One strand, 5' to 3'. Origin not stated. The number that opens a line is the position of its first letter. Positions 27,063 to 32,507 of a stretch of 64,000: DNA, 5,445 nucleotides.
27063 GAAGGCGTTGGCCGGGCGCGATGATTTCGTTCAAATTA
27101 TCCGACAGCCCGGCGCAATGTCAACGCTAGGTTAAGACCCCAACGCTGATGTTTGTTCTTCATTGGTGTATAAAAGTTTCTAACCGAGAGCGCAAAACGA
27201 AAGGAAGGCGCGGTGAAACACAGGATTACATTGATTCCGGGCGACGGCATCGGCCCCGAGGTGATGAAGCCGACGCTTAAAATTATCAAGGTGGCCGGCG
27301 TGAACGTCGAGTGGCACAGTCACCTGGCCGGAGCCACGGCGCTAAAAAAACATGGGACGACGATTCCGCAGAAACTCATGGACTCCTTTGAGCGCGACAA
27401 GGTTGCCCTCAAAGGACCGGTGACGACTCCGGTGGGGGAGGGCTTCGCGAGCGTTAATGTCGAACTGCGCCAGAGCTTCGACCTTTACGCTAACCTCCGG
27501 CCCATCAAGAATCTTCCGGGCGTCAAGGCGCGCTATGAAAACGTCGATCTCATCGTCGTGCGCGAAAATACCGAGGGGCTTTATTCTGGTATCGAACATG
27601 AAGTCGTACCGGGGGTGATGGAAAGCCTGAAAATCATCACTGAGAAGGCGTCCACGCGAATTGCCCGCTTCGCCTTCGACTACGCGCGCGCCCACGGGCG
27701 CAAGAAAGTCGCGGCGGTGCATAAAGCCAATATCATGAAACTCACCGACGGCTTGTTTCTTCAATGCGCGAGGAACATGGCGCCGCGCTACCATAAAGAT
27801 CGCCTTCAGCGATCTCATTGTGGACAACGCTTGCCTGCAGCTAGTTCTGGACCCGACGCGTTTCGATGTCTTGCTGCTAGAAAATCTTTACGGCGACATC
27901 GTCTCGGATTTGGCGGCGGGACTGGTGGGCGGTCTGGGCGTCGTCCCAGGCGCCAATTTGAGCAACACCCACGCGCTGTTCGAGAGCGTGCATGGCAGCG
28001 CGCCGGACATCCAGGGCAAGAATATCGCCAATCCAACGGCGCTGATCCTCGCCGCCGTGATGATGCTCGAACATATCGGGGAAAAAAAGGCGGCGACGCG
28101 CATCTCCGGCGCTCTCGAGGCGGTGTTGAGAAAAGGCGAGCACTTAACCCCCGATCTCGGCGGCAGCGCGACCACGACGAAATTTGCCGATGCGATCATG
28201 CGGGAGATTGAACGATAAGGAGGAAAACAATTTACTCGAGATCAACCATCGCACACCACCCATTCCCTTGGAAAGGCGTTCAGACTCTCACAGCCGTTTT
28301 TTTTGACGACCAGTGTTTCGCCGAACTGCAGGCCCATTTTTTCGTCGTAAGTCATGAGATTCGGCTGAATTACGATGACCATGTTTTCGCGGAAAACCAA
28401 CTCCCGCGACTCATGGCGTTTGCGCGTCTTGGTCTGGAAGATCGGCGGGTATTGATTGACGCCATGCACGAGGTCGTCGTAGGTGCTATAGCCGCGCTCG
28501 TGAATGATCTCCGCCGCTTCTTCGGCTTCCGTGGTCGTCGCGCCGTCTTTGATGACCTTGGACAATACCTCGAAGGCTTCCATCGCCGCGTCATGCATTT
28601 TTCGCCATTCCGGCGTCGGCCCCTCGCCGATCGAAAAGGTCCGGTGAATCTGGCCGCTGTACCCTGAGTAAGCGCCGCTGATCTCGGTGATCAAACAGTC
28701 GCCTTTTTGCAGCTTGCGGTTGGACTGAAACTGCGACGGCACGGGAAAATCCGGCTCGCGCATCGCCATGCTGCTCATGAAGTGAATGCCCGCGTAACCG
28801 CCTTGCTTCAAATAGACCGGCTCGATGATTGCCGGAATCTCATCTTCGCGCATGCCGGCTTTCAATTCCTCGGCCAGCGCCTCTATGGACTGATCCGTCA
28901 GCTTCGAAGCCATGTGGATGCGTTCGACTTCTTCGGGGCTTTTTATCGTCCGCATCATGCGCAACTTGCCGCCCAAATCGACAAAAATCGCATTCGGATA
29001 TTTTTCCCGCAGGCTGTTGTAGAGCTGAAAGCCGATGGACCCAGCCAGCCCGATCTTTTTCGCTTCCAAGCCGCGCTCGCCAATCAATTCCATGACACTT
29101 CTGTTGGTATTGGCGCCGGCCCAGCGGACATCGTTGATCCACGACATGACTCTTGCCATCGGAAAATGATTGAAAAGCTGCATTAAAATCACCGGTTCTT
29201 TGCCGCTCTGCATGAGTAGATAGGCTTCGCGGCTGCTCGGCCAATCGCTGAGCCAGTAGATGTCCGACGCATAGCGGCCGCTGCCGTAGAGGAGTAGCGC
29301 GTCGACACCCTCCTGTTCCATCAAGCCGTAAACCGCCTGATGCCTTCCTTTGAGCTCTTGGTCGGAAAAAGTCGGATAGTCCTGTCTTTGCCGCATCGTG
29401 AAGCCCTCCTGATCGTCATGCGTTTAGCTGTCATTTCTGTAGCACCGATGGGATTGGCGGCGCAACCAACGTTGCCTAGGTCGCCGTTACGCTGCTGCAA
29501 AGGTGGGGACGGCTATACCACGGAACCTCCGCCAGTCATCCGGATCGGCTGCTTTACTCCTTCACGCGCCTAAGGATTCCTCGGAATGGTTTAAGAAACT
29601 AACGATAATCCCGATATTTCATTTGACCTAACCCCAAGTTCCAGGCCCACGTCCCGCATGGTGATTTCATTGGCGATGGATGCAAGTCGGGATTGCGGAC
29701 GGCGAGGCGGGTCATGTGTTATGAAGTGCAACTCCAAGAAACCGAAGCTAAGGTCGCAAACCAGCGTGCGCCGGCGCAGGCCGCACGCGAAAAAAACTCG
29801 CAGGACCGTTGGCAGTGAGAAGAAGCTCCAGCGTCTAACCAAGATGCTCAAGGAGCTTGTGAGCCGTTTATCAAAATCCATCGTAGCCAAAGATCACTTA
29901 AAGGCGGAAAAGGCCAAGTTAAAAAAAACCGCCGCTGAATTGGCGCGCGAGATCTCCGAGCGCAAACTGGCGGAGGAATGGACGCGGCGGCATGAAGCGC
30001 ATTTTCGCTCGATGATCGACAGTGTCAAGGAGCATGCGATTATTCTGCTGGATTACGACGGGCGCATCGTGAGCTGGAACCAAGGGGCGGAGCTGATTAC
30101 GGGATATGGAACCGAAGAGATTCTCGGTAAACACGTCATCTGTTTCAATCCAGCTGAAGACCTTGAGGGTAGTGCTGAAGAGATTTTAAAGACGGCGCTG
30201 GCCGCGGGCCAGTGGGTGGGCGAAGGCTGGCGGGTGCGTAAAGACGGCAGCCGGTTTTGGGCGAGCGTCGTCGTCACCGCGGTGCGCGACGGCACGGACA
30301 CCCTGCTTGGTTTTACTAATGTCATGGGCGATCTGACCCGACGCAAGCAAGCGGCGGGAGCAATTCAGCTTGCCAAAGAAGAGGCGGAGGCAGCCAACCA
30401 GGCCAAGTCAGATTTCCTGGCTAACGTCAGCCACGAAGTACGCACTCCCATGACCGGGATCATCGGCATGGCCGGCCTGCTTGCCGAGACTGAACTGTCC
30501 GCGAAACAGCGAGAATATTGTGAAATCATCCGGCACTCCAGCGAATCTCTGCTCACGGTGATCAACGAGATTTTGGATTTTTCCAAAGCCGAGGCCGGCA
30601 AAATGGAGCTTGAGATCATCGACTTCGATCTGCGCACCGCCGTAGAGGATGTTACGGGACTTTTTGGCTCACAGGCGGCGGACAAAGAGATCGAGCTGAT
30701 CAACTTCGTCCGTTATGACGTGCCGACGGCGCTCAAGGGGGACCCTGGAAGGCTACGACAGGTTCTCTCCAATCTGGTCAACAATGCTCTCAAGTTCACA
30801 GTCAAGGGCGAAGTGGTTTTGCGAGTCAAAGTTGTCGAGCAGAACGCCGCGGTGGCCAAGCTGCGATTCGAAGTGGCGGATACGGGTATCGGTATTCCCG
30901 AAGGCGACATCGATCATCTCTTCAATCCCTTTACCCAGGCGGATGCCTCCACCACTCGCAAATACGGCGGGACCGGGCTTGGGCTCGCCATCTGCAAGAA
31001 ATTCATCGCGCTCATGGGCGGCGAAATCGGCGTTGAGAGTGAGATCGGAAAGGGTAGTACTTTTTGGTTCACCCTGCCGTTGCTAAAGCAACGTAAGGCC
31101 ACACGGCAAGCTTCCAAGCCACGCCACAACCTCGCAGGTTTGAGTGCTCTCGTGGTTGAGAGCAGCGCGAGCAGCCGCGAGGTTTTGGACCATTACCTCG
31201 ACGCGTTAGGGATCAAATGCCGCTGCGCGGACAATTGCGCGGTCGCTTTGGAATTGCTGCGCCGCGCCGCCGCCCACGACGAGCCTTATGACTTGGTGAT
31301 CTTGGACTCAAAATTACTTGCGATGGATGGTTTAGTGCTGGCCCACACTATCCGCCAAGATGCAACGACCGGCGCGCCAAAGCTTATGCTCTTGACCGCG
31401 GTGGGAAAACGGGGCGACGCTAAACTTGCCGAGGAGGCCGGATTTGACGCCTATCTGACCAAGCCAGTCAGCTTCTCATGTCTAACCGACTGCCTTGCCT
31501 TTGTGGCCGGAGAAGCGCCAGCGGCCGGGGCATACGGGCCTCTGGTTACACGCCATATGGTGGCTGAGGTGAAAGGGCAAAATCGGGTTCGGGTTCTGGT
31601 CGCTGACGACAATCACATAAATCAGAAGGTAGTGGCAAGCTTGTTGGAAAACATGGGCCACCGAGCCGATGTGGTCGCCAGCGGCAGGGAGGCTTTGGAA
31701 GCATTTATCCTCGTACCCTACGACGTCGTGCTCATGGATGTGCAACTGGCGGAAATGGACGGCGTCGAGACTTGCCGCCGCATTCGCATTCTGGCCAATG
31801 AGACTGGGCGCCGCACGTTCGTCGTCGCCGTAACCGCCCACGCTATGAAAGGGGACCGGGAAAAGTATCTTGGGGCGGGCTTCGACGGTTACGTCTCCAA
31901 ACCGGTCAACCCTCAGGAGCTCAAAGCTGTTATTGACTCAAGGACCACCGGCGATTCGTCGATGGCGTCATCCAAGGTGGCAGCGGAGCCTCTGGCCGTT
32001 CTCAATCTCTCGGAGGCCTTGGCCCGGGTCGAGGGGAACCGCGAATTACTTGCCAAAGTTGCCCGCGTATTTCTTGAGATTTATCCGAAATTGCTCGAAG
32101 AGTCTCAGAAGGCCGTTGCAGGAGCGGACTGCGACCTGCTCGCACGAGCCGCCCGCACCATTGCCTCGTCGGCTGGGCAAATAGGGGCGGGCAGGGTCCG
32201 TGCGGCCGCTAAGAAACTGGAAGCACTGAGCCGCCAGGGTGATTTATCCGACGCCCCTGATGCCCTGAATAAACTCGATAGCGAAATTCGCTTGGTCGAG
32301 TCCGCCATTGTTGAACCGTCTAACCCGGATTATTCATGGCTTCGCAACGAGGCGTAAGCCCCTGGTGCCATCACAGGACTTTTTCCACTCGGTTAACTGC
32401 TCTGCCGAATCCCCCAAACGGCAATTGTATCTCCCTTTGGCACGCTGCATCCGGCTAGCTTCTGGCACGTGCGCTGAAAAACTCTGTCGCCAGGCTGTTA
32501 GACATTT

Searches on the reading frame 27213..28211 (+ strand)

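Call 58: search_protein_families(library=pfam, proteins=[window:27213-28211:+], max_evalue=0.00001)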
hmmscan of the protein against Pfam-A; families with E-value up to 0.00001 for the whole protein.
window:27213-28211:+ (332 aa): 1 family
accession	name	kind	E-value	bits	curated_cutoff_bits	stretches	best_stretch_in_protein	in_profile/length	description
PF00180.25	Iso_dh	-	4.6e-48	164.7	27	1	5-192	2-208/348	Isocitrate/isopropylmalate dehydrogenase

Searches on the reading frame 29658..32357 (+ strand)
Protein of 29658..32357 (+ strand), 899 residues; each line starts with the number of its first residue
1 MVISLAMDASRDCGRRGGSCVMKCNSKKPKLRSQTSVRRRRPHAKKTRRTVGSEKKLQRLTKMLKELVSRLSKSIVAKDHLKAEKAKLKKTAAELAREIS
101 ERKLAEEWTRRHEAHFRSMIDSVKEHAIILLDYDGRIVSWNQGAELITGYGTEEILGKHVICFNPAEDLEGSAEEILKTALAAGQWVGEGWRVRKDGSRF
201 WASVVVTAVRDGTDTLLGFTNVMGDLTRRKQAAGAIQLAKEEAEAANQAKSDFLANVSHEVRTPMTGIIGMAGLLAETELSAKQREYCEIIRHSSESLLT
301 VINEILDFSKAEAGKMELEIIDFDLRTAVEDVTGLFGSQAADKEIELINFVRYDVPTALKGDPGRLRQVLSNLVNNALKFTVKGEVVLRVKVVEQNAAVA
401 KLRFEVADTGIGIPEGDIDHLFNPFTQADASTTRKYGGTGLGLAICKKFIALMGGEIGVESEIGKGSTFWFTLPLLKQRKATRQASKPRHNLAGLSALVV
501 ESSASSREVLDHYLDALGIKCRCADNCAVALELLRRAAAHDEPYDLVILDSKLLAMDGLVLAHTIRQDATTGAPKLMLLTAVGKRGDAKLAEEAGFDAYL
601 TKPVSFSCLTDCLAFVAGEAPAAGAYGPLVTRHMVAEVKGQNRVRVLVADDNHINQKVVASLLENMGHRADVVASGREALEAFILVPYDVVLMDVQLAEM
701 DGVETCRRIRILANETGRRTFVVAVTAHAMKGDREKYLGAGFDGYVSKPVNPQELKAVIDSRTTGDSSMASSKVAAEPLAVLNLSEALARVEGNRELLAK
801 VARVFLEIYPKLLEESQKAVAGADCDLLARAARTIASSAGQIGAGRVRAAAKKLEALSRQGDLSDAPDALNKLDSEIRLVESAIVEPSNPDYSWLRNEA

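Call 58: search_protein_families(library=pfam, proteins=[window:29658-32357:+], max_evalue=0.00001)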
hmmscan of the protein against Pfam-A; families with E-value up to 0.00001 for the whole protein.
window:29658-32357:+ (899 aa): 9 families
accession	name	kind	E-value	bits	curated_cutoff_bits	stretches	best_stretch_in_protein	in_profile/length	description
PF00072.30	Response_reg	-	4.3e-39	133.6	30.2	2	646-759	1-110/111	Response regulator receiver domain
PF02518.31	HATPase_c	-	2.2e-33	115.4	26.4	1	361-475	1-109/111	Histidine kinase-, DNA gyrase B-, and HSP90-like ATPase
PF00512.31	HisKA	-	1.4e-21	76.7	26.9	1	249-314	1-66/66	His Kinase A (phospho-acceptor) domain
PF13426.13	PAS_9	-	7.2e-15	55.6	27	1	126-227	2-102/103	PAS domain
PF00989.32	PAS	-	2.7e-14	53.5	22.6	1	115-223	2-110/113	PAS fold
PF01627.28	Hpt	-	4.5e-08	33.7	24.6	1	802-881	3-82/84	Hpt domain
PF08447.18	PAS_3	-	4.8e-07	30.4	25.6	1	137-214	1-80/89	PAS fold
PF23198.2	PDE8A_N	-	1.6e-06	28.5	29.6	0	649-736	18-102/147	PDE8A-like, N-terminal domain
PF13188.13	PAS_8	-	6.1e-06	26.4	21.8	0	115-168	2-55/65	PAS domain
